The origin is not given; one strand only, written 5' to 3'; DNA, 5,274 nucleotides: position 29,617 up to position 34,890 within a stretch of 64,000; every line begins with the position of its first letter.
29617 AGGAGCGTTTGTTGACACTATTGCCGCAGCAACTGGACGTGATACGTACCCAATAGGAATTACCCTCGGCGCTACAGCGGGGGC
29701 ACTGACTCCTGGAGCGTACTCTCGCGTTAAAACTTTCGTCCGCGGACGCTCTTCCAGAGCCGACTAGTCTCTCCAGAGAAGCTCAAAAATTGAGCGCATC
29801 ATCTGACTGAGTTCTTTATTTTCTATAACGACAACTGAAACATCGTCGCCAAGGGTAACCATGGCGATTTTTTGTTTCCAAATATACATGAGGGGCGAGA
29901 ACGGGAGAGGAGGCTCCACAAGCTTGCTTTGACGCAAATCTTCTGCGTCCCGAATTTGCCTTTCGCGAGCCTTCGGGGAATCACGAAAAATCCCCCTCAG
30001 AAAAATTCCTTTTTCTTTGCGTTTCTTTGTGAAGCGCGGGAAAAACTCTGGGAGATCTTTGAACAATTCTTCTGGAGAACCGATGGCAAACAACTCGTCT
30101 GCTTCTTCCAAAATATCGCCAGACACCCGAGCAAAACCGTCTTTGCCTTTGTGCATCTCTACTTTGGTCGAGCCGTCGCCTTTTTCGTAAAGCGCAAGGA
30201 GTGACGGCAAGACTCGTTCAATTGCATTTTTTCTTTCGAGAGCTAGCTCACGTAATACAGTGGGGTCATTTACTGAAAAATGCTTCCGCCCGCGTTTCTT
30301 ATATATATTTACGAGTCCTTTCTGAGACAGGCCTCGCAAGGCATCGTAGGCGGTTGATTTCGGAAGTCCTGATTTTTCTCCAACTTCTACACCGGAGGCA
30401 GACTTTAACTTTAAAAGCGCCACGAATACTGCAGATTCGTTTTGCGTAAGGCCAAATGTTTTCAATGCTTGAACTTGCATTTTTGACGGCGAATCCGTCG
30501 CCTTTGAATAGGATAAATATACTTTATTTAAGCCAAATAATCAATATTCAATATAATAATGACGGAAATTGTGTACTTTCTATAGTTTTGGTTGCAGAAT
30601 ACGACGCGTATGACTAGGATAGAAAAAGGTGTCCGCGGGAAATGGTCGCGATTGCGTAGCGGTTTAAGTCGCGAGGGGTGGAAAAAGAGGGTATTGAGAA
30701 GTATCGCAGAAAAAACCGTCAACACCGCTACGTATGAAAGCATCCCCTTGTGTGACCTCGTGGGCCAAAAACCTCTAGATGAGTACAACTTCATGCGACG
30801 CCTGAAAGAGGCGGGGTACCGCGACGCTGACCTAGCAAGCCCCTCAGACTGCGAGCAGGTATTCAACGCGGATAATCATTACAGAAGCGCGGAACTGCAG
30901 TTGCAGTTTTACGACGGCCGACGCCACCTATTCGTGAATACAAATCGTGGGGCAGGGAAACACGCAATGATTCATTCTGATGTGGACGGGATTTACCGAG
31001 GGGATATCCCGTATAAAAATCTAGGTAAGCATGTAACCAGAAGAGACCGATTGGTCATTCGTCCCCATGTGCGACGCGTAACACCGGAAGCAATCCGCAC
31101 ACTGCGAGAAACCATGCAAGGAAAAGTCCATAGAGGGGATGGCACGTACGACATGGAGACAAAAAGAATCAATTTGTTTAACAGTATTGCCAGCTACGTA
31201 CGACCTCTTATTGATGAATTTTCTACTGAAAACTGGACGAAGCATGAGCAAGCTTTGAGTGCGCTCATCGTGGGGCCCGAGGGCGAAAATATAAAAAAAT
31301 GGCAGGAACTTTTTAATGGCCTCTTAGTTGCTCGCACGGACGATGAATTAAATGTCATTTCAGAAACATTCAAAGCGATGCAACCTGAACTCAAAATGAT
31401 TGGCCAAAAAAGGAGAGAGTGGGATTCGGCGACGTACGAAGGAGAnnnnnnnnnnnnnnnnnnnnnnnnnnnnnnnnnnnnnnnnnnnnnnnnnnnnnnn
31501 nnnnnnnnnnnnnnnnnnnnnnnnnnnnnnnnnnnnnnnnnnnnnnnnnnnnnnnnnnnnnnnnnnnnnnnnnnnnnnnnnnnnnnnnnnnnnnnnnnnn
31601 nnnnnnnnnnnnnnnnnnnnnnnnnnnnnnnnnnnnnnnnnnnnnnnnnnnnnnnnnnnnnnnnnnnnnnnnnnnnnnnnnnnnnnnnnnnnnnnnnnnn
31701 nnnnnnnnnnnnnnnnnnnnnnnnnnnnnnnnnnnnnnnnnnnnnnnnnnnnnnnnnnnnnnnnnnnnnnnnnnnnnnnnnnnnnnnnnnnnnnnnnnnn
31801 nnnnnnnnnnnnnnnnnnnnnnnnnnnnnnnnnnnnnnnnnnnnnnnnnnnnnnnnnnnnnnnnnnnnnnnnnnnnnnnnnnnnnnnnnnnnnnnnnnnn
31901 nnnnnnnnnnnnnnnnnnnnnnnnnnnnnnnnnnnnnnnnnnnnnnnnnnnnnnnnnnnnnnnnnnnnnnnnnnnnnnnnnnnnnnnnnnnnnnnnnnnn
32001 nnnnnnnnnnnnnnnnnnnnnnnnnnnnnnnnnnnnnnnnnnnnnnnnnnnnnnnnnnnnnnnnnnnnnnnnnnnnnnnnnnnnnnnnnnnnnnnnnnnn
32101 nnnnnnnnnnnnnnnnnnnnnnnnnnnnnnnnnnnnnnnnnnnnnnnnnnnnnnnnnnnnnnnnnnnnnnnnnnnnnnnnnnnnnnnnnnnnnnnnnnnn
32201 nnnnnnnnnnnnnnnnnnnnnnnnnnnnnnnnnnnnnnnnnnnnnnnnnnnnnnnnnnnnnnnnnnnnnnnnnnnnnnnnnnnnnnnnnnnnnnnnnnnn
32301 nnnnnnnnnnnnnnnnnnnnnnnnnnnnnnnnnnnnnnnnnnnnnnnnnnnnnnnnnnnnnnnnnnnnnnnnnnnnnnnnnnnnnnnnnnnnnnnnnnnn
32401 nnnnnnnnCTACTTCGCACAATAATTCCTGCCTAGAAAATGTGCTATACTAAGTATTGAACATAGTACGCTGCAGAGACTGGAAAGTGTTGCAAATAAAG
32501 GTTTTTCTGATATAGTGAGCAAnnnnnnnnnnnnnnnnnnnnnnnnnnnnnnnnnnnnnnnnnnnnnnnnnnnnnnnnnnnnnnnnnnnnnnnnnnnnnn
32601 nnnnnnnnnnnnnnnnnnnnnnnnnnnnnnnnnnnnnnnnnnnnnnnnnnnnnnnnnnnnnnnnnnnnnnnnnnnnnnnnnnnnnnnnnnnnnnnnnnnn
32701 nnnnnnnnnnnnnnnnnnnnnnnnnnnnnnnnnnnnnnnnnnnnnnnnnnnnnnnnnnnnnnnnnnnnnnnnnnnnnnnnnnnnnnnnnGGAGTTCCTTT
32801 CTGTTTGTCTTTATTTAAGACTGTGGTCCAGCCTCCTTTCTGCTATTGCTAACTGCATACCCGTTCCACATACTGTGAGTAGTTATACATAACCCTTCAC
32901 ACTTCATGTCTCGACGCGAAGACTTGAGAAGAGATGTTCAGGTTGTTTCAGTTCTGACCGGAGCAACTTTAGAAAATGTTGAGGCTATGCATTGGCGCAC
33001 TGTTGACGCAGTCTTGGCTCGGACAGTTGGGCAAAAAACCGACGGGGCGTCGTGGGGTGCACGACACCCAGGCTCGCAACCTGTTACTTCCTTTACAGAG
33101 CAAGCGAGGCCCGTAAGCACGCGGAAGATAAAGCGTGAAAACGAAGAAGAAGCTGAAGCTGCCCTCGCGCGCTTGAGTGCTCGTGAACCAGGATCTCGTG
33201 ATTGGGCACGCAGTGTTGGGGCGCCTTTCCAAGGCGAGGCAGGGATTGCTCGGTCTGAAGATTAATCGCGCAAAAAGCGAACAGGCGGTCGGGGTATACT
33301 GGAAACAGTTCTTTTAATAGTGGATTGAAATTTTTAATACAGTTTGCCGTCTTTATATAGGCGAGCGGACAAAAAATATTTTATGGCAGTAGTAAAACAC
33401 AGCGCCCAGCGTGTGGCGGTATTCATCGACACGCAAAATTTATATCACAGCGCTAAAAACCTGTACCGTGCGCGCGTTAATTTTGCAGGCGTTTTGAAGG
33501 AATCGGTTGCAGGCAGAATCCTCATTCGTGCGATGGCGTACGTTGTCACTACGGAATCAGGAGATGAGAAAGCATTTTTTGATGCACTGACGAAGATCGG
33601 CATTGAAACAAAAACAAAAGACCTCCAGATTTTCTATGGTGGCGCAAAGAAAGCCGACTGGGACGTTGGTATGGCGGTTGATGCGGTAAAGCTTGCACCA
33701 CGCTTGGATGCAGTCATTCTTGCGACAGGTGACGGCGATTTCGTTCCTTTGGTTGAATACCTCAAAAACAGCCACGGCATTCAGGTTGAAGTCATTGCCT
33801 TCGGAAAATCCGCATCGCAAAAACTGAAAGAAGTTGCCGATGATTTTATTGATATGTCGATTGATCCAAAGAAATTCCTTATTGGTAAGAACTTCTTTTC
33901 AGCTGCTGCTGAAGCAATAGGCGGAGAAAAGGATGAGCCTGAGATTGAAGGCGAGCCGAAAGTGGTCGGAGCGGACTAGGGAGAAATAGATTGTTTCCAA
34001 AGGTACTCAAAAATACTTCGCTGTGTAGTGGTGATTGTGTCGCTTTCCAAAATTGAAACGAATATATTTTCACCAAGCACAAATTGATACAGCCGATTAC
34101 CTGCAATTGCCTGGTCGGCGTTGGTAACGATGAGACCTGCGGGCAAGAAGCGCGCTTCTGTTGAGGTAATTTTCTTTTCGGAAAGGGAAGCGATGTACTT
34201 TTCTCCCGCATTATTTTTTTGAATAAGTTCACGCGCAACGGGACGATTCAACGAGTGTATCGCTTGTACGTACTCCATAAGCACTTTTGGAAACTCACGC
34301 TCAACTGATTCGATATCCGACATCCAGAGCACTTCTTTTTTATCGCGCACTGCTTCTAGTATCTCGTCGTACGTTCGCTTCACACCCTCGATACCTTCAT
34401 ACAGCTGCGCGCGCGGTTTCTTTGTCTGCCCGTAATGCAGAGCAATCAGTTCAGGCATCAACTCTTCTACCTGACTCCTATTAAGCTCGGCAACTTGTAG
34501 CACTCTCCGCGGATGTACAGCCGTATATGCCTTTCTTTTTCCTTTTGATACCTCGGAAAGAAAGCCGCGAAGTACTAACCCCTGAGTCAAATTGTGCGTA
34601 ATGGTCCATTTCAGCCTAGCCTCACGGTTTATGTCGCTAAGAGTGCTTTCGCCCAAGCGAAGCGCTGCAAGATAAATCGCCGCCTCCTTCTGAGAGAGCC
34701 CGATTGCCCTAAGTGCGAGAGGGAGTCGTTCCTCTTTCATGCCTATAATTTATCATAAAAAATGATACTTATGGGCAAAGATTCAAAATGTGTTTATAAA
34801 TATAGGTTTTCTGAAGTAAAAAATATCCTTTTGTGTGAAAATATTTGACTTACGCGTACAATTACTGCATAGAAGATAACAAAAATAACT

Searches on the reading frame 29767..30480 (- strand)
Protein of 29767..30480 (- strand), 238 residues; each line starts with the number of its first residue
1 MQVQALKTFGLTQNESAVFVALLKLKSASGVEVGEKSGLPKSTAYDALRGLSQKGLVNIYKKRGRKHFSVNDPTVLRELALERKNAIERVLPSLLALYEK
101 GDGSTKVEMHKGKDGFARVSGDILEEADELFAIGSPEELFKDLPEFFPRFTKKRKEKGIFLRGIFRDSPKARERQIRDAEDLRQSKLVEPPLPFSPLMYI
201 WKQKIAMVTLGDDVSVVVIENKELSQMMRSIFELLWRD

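Call 7: search_protein_families(library=pfam, proteins=[window:29767-30480:-], max_evalue=0.01)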
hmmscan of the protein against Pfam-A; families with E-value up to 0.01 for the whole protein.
window:29767-30480:- (238 aa): 2 families
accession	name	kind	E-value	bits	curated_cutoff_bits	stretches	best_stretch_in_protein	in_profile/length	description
PF01978.25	TrmB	-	2.4e-16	59.8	25.6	1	6-70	1-64/68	Sugar-specific transcriptional regulator TrmB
PF09339.16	HTH_IclR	-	0.00077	19.6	22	1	32-57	23-48/52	IclR helix-turn-helix domain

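Call 17: search_protein_families(library=ncbifam, proteins=[window:29767-30480:-], max_evalue=0.01)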
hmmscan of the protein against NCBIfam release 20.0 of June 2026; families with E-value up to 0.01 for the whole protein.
window:29767-30480:- (238 aa): 6 families
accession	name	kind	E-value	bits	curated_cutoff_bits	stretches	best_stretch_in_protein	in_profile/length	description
NF047390.1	TransRegTrmBL1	equivalog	3.2e-14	52.7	650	1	3-141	7-147/341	HTH-type sugar sensing transcriptional regulator TrmBL1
NF047392.1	TransRegTrmBHalo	equivalog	3.8e-07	29.4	500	1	7-136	14-141/349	HTH-type sugar sensing transcriptional regulator TrmB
NF053756.1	MreA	equivalog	0.00042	20.1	100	1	3-63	7-67/110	MreA family transcriptional regulator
NF040851.1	tran_reg_TrmB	equivalog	0.0014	17.9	600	1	3-59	8-64/338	HTH-type sugar-sensing transcriptional regulator TrmB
NF053606.1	Sta1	subfamily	0.002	18.2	80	1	9-64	16-71/100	Sta1 family transcriptional regulator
NF040939.2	trans_reg_lrs14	equivalog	0.003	17.6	90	1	9-66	17-75/103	Lrs14 family HTH-type transcriptional regulator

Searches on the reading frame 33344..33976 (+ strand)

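Call 82: search_protein_families(library=pfam, proteins=[window:33344-33976:+], max_evalue=0.00001)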
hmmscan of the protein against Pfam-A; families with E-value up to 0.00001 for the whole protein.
window:33344-33976:+ (211 aa): 1 family
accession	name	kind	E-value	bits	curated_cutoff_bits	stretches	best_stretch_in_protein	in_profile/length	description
PF01936.24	NYN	-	8e-35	120.9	24.2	1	23-171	1-144/145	NYN domain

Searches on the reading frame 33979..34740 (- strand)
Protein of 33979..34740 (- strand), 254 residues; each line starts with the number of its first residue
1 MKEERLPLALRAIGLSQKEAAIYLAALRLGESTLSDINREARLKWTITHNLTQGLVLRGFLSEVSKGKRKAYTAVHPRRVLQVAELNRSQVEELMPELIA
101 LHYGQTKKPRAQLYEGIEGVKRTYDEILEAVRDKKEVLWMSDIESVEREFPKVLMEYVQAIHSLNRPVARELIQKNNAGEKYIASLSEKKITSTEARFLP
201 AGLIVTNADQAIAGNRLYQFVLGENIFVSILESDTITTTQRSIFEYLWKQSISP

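Call 7: search_protein_families(library=pfam, proteins=[window:33979-34740:-], max_evalue=0.01)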
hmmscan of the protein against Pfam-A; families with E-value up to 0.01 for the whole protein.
window:33979-34740:- (254 aa): 1 family
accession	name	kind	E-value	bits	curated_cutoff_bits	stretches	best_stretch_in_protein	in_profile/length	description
PF01978.25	TrmB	-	1.1e-07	32.1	25.6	1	10-77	1-67/68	Sugar-specific transcriptional regulator TrmB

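Call 17: search_protein_families(library=ncbifam, proteins=[window:33979-34740:-], max_evalue=0.01)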
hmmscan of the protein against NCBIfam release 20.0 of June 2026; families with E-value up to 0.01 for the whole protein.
window:33979-34740:- (254 aa): 2 families
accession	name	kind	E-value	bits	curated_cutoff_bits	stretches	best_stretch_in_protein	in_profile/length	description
NF047390.1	TransRegTrmBL1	equivalog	6e-07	28.7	650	1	1-101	1-101/341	HTH-type sugar sensing transcriptional regulator TrmBL1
NF040851.1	tran_reg_TrmB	equivalog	0.00012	21.3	600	1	8-109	9-109/338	HTH-type sugar-sensing transcriptional regulator TrmB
